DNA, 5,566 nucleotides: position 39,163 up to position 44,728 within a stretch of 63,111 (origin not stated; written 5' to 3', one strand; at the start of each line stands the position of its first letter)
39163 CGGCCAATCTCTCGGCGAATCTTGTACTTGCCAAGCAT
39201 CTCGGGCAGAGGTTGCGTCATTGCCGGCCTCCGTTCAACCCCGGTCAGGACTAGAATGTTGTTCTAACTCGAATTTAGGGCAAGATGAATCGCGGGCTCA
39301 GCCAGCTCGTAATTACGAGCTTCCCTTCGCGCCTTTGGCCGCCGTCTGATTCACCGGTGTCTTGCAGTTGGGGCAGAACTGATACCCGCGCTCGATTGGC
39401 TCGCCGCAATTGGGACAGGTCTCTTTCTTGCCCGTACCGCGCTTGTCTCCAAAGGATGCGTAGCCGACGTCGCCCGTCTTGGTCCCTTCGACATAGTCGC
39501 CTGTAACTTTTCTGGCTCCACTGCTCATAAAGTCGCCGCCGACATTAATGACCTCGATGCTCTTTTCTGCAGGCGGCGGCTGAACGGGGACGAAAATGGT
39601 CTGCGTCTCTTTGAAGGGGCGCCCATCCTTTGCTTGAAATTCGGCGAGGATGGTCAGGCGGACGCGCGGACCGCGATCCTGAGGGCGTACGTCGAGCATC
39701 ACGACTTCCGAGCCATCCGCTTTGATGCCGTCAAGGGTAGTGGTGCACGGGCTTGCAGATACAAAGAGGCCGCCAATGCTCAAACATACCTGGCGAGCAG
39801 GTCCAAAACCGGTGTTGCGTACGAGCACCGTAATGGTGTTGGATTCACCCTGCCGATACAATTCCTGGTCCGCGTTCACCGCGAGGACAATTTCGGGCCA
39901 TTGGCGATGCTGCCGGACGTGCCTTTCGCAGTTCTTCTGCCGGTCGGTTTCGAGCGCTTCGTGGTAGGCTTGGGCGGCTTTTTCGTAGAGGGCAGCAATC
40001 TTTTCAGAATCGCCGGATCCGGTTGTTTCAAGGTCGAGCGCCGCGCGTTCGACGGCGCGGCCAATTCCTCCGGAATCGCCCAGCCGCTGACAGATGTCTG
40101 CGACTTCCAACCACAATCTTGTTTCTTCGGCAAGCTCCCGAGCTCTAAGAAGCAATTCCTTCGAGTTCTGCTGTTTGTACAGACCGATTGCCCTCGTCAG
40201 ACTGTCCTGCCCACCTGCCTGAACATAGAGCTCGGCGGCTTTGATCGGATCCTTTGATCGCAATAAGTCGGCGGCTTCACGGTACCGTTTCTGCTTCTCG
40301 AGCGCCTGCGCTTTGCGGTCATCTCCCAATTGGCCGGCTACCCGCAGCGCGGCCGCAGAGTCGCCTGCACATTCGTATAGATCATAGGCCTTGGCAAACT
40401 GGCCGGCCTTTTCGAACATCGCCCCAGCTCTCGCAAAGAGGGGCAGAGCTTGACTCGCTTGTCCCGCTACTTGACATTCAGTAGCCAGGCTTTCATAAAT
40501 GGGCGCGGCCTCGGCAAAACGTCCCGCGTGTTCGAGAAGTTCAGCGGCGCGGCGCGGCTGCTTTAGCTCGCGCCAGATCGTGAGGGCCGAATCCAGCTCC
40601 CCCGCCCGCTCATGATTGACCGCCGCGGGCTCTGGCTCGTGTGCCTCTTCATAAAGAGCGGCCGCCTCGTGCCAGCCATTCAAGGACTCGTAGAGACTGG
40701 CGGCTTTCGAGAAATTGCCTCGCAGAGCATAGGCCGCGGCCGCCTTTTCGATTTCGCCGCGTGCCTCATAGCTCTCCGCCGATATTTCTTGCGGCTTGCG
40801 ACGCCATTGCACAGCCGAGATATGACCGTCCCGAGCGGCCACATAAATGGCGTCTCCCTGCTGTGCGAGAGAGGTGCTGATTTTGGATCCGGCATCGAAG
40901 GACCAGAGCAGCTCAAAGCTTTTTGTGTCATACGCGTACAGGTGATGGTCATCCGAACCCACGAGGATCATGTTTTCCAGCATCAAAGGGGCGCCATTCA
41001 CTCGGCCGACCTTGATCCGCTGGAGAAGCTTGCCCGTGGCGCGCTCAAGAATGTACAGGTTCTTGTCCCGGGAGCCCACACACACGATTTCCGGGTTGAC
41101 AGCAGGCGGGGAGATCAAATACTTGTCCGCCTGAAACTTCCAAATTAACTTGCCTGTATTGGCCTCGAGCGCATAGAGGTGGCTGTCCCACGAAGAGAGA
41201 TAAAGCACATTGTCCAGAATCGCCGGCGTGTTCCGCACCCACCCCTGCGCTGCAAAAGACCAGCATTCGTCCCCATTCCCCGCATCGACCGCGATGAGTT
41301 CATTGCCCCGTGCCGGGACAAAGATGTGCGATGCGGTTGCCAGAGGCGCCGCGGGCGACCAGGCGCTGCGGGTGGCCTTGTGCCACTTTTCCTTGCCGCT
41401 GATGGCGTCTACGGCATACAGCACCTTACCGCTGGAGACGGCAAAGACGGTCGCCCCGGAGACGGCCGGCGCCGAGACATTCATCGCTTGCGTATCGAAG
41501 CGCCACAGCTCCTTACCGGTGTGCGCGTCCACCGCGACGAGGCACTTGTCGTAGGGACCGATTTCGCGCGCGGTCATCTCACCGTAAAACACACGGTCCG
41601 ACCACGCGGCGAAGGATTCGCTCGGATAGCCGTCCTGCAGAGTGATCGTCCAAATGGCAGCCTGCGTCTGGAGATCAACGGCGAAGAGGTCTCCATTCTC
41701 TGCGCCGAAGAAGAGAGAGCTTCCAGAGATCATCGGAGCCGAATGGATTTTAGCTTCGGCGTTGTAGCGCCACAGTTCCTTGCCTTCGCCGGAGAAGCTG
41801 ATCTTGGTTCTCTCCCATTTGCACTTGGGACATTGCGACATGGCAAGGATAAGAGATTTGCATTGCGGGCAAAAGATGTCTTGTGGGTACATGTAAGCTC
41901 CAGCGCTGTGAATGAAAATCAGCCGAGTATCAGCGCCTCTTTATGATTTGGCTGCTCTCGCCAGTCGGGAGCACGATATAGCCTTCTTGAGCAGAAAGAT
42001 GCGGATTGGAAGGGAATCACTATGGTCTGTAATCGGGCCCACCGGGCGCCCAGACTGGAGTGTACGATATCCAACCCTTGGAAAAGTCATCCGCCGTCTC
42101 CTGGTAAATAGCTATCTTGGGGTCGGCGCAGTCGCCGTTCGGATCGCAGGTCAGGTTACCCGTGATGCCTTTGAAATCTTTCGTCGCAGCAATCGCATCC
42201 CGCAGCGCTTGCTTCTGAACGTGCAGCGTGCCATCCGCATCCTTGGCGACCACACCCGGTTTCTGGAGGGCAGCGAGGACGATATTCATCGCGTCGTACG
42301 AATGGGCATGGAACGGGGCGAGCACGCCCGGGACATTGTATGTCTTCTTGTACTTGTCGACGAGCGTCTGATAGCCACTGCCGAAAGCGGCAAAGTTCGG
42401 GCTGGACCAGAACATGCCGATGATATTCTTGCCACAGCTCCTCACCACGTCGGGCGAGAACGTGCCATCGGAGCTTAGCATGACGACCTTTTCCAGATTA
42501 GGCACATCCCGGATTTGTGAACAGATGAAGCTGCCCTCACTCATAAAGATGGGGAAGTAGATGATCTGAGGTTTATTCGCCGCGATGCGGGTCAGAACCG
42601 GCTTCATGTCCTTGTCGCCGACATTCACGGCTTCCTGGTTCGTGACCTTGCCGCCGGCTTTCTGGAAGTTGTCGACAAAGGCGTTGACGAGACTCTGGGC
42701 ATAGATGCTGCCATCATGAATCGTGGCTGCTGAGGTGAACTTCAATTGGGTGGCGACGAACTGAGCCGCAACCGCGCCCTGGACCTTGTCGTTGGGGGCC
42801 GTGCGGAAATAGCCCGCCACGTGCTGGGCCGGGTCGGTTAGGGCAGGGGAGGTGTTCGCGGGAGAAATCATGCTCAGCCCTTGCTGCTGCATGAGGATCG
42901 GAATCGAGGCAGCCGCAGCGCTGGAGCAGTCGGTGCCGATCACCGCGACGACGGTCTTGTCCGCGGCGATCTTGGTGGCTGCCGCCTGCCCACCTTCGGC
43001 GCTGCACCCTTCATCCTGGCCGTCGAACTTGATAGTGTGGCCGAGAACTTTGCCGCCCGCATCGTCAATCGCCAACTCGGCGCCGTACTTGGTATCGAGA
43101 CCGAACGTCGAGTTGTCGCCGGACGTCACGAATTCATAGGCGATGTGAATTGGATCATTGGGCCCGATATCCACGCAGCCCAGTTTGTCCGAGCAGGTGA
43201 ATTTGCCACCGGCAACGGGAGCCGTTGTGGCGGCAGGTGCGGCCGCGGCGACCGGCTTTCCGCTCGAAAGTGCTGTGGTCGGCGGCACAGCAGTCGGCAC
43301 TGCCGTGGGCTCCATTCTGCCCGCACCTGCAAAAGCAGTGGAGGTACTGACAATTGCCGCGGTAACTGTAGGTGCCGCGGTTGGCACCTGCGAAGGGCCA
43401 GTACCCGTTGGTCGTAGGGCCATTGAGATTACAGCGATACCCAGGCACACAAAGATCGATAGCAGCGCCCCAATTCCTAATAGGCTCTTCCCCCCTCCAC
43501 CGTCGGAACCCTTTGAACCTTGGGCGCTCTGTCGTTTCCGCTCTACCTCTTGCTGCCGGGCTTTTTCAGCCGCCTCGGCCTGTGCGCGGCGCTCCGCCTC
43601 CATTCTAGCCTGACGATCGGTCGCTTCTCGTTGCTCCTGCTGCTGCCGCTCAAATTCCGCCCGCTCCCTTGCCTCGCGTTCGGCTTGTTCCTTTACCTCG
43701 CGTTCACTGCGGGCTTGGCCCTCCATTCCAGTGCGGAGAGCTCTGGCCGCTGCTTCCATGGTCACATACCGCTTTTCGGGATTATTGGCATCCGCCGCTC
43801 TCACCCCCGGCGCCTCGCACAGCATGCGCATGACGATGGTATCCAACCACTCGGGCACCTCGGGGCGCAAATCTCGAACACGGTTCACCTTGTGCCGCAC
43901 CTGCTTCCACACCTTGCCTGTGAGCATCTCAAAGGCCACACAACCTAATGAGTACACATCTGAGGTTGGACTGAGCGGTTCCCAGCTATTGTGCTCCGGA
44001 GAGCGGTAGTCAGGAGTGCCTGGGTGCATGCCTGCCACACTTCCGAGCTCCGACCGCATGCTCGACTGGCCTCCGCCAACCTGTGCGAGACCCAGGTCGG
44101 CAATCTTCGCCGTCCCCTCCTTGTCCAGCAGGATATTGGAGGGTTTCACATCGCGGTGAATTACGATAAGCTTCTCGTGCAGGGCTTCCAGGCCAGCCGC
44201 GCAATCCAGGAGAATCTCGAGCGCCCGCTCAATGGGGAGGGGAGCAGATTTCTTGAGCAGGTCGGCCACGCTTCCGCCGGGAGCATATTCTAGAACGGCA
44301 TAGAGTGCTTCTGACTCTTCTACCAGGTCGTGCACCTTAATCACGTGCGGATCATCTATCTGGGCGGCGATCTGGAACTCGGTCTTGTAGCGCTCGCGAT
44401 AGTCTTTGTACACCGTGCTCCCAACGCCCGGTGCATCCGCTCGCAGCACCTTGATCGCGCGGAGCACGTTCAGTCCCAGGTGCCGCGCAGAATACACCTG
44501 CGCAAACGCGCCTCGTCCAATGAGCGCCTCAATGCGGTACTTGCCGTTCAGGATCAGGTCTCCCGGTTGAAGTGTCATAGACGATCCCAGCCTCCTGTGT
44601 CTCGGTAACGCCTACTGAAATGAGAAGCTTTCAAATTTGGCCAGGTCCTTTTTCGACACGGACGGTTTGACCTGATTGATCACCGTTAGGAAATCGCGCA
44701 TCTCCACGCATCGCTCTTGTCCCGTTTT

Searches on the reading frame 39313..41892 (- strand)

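Call 9: search_protein_families(library=pfam, proteins=[window:39313-41892:-], max_evalue=0.001)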
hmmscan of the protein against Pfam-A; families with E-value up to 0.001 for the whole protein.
window:39313-41892:- (859 aa): 12 families
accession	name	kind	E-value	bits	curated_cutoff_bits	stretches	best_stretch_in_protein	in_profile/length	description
PF13570.13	Beta-prop_ACSF4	-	2.9e-43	148.9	133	4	268-363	62-162/329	Beta-alanine-activating enzyme, beta-propeller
PF13360.13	PQQ_2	-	1.2e-42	146.6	27.6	3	236-362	2-134/233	Outer membrane protein assembly factor BamB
PF01011.28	PQQ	-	1.2e-20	74.3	26.7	2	140-219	51-146/595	Glucose/ethanol/alcohol dehydrogenase, beta-propeller domain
PF12773.13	DZR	-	1.7e-06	28.5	27.3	1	826-848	1-23/45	Double zinc ribbon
PF13248.11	Zn_ribbon_3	-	2e-05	24.3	27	1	825-843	4-22/26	zinc-ribbon domain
PF14938.12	SNAP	-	3.1e-05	24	25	1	375-510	32-162/282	Soluble NSF attachment protein, SNAP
PF24463.1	DUF7577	-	5.2e-05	23.2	28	1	825-843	4-22/27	Domain of unknown function (DUF7577)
PF23414.1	Beta-prop_EML_2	-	9.1e-05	22.4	90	0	307-362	11-67/266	Echinoderm microtubule-associated protein second beta-propeller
PF13240.11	Zn_Ribbon_1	-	0.00017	21.7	25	1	826-843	2-19/23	zinc-ribbon domain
PF24796.1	WDR55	-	0.00023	20.7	200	0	270-377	68-180/296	WDR55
PF17032.10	Zn_ribbon_15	-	0.00044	21.4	28.9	0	820-844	49-73/73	zinc-ribbon family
PF24460.1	DUF7575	-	0.0008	19.2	28.5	1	824-847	4-27/28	Domain of unknown function (DUF7575)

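Call 71: search_protein_families(library=padloc, proteins=[window:39313-41892:-], max_evalue=0.001)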
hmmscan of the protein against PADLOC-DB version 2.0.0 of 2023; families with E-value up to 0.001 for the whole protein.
window:39313-41892:- (859 aa): 0 families

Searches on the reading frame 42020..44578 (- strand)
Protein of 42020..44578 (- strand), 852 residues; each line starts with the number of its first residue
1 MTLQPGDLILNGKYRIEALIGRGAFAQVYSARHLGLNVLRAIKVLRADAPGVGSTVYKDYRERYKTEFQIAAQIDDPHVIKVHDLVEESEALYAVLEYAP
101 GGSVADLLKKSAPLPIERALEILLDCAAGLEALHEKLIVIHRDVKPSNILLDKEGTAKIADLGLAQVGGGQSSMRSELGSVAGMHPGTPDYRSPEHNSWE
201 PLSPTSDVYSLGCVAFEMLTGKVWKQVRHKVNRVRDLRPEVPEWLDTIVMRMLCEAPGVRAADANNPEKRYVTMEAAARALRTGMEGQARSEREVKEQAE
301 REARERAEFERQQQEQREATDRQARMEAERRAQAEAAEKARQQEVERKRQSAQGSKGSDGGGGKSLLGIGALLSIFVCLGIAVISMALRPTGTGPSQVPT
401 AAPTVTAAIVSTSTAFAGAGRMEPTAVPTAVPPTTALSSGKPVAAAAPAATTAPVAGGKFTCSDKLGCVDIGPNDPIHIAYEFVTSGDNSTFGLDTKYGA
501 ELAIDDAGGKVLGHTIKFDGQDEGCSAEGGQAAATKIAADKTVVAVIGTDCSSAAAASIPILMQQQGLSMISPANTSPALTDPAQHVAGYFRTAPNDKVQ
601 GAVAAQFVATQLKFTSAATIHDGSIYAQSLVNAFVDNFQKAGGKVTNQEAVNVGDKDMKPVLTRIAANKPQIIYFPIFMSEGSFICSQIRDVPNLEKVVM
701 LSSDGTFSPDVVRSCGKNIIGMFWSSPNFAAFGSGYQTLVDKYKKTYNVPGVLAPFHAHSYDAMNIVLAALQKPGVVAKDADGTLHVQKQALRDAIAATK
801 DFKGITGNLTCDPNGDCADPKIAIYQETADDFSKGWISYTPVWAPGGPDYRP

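Call 9: search_protein_families(library=pfam, proteins=[window:42020-44578:-], max_evalue=0.001)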
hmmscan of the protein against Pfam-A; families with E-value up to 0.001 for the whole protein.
window:42020-44578:- (852 aa): 6 families
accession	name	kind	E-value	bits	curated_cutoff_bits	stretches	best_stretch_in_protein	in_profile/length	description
PF00069.31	Pkinase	-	3.9e-42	144.9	31.7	1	14-226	1-198/263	Protein kinase domain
PF13458.12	Peripla_BP_6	-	8.1e-40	138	31.7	1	476-812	1-323/343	Periplasmic binding protein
PF07714.23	PK_Tyr_Ser-Thr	-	1.1e-26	94.2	23.1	1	16-221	3-201/258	Protein tyrosine and serine/threonine kinase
PF01094.35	ANF_receptor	-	2.5e-25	89.7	25.4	1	502-826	8-349/353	Receptor family ligand binding region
PF13433.12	Peripla_BP_5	-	3.3e-07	30.2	27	1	479-776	3-296/363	Periplasmic binding protein domain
PF17667.7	Pkinase_fungal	-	0.00034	19.9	24.1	0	118-167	287-341/387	Fungal protein kinase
